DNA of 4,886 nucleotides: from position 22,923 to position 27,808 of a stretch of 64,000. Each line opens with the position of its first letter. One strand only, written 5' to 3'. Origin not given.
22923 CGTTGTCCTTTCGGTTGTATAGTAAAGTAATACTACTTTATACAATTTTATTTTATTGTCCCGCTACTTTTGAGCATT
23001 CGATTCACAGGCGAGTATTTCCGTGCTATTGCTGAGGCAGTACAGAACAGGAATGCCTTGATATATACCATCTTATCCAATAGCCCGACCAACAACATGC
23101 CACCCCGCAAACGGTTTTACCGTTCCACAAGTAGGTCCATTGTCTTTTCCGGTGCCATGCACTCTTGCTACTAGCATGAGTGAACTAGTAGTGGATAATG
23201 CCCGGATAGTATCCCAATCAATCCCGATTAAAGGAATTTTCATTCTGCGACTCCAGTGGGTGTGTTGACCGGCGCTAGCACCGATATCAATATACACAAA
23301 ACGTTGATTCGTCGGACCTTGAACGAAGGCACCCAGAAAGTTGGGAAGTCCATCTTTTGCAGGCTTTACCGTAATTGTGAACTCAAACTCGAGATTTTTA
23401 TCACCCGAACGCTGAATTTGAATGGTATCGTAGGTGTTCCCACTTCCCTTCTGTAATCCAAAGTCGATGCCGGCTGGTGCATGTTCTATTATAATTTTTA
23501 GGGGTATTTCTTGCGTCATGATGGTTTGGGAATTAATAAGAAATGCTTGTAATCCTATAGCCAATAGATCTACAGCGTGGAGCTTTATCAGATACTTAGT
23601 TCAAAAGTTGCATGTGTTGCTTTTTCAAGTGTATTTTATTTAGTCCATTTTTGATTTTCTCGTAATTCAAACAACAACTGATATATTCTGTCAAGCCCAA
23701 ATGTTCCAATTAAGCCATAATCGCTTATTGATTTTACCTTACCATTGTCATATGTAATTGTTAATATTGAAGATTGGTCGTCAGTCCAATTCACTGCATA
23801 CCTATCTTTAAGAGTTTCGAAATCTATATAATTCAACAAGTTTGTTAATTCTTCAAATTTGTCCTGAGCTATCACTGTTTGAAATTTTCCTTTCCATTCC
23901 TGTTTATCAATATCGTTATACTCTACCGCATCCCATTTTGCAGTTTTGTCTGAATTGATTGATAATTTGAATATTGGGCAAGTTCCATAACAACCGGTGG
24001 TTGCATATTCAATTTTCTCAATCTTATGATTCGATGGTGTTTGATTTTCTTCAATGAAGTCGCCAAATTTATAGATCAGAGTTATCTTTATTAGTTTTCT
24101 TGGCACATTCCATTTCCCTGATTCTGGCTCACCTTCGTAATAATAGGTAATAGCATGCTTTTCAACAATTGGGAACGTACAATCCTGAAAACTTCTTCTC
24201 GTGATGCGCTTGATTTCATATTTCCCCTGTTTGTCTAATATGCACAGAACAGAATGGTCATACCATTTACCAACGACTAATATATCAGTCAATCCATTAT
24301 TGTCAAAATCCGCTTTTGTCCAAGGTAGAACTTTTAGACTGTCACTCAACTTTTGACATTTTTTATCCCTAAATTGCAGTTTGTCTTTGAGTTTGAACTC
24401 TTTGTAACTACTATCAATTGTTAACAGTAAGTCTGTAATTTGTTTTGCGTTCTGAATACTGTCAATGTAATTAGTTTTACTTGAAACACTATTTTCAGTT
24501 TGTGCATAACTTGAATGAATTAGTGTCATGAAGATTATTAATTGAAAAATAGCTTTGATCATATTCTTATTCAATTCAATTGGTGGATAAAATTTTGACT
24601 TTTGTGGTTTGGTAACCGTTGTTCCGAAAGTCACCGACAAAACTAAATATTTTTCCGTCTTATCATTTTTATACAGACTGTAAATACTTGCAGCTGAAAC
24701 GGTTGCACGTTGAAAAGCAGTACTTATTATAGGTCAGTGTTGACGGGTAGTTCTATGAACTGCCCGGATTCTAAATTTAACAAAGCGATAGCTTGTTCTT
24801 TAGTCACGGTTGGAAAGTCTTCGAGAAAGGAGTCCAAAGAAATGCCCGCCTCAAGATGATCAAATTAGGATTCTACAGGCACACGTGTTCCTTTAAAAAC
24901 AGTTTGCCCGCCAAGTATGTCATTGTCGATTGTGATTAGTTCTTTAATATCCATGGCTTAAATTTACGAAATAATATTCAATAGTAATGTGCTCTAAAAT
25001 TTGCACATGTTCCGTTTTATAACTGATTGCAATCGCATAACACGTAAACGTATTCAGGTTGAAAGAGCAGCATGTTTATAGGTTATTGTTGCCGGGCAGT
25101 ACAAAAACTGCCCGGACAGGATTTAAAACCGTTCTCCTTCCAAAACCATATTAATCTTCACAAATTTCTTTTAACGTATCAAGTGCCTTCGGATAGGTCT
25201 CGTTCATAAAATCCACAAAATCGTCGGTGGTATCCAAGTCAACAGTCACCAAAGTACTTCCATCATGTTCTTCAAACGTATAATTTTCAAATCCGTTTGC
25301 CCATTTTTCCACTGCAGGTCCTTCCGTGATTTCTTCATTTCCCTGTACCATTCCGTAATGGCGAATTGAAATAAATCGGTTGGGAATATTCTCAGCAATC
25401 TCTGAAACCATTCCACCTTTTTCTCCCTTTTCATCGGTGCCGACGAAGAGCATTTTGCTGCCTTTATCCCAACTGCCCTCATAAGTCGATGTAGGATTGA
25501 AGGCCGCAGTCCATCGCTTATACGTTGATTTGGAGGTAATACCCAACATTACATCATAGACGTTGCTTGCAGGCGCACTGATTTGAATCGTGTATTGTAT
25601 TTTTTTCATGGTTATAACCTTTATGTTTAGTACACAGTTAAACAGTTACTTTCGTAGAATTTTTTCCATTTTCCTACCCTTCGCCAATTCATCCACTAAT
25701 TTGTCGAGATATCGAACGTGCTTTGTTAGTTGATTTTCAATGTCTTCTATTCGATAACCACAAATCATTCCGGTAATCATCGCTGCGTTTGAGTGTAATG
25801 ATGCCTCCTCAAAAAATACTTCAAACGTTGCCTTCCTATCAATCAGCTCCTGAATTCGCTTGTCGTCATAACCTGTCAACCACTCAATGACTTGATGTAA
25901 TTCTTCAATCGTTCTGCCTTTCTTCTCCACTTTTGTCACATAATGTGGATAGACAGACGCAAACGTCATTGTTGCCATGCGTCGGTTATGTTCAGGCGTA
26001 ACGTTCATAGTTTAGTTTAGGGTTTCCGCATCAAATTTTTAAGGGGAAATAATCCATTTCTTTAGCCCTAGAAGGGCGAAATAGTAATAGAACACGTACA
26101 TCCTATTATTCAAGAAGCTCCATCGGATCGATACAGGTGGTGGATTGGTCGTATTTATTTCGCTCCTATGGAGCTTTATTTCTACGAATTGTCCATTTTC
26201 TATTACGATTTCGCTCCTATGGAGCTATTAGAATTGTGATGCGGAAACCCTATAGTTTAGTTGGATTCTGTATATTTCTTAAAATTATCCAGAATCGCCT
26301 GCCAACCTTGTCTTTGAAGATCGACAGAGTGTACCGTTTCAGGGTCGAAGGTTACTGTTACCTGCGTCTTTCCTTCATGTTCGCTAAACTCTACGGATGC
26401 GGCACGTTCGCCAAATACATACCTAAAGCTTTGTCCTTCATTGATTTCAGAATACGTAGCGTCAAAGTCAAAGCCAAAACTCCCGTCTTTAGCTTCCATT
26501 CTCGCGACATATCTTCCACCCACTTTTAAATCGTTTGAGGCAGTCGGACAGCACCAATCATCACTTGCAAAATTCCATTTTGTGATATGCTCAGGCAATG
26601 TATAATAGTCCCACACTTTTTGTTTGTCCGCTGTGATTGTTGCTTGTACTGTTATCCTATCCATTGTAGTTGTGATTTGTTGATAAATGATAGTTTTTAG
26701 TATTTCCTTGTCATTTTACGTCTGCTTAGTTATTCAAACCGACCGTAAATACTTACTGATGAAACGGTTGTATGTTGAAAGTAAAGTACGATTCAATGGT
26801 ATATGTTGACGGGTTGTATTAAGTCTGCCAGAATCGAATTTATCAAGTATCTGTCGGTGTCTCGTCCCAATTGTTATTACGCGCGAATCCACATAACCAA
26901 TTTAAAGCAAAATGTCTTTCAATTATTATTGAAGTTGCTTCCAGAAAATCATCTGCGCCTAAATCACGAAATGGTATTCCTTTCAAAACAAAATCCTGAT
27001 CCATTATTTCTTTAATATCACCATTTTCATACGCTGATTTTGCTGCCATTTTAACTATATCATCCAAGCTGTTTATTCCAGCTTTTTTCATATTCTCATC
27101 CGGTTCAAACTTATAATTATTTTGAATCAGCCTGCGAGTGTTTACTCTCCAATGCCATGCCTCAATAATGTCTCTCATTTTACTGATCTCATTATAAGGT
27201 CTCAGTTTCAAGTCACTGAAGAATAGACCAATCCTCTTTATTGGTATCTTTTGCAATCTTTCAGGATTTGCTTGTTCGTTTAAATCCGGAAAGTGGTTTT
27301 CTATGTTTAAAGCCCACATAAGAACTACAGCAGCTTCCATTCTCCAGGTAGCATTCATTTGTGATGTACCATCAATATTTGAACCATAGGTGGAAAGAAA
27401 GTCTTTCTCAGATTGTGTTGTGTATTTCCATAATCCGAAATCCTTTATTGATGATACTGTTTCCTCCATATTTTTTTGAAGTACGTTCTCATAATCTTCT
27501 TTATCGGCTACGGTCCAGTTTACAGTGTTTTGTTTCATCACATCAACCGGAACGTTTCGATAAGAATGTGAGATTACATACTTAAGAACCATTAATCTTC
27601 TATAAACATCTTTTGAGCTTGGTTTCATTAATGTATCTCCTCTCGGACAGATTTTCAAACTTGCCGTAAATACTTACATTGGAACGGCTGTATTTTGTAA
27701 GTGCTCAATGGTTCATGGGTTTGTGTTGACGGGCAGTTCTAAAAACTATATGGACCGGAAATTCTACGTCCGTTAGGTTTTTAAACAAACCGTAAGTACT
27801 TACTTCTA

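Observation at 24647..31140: Integron-like cassette array: a ~130-bp structured repeat punctuates a one-directional string of small unrelated ORFs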

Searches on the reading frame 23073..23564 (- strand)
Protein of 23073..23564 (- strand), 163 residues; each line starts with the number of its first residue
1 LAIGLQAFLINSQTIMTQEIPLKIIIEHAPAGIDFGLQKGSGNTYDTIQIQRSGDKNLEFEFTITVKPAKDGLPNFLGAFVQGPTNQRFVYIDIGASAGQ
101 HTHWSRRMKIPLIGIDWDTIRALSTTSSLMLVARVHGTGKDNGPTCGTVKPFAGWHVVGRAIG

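Call 6: search_protein_families(library=pfam, proteins=[window:23073-23564:-], max_evalue=0.01)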
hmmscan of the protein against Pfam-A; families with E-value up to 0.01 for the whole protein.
window:23073-23564:- (163 aa): 1 family
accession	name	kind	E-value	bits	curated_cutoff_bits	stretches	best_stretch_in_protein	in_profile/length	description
PF19452.4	DUF5990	-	6.9e-42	143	23.2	1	21-157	2-139/140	Family of unknown function (DUF5990)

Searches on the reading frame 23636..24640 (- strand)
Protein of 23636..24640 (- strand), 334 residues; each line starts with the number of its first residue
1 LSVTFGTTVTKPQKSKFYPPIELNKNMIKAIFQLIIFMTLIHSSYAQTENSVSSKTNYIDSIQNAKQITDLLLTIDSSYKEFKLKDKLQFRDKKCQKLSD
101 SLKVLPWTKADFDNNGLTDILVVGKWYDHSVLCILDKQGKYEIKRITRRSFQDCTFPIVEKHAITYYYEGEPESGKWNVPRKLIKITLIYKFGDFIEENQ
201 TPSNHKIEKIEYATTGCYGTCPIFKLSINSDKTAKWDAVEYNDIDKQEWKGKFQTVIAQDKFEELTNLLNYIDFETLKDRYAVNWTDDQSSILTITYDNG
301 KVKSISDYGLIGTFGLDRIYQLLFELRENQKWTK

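Call 6: search_protein_families(library=pfam, proteins=[window:23636-24640:-], max_evalue=0.01)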
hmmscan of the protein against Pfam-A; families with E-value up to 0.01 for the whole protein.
window:23636-24640:- (334 aa): 1 family
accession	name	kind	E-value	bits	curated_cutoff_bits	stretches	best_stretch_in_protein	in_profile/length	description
PF20033.5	DUF6438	-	7.5e-30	104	30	1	209-326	2-115/116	Domain of unknown function (DUF6438)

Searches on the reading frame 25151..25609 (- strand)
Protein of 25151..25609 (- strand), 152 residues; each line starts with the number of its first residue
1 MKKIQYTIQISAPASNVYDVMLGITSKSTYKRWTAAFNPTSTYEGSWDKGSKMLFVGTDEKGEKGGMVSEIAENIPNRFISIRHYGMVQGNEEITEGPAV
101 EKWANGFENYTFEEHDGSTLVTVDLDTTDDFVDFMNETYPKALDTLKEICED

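Call 9: search_protein_families(library=pfam, proteins=[window:25151-25609:-], max_evalue=0.01)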
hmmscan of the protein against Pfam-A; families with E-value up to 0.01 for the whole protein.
window:25151-25609:- (152 aa): 2 families
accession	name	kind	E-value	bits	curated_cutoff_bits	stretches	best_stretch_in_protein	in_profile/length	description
PF08327.17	AHSA1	-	0.00059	20.5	22.1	1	12-147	2-121/125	Activator of Hsp90 ATPase homolog 1-like protein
PF10604.15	Polyketide_cyc2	-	0.0047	17.7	27.4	1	1-128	1-109/142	Polyketide cyclase / dehydrase and lipid transport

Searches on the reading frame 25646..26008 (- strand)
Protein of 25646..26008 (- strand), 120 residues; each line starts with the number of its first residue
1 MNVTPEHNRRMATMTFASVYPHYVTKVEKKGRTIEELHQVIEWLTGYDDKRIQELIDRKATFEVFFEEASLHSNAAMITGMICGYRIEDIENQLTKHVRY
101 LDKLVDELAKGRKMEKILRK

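Call 9: search_protein_families(library=pfam, proteins=[window:25646-26008:-], max_evalue=0.01)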
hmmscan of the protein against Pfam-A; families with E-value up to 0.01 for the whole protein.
window:25646-26008:- (120 aa): 1 family
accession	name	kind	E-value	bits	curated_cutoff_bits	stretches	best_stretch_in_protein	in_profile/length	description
PF09966.14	DUF2200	-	6.2e-51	171.7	22.8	1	10-119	1-111/111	Uncharacterized protein conserved in bacteria (DUF2200)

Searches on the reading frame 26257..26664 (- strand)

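Call 9: search_protein_families(library=pfam, proteins=[window:26257-26664:-], max_evalue=0.01)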
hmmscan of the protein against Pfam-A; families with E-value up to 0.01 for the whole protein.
window:26257-26664:- (135 aa): 2 families
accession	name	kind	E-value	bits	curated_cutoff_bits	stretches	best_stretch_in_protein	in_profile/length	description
PF08327.17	AHSA1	-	5.7e-19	69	22.1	1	13-132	3-124/125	Activator of Hsp90 ATPase homolog 1-like protein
PF10604.15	Polyketide_cyc2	-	0.00055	20.7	27.4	1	1-109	1-109/142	Polyketide cyclase / dehydrase and lipid transport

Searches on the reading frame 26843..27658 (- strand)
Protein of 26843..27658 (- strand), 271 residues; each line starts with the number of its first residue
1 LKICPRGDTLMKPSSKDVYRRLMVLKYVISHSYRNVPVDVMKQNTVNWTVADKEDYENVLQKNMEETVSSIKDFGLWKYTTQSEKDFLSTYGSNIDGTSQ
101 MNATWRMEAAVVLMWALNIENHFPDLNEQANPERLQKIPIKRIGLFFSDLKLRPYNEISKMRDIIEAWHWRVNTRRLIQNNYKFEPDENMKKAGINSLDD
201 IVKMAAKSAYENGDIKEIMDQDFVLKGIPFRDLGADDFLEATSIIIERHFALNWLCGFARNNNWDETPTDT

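Call 9: search_protein_families(library=pfam, proteins=[window:26843-27658:-], max_evalue=0.01)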
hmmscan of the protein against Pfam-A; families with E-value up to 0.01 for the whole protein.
window:26843-27658:- (271 aa): 1 family
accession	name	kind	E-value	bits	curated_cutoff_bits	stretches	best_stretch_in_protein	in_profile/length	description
PF14094.11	DUF4272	-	1.8e-20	73.4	27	2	43-183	56-179/208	Domain of unknown function (DUF4272)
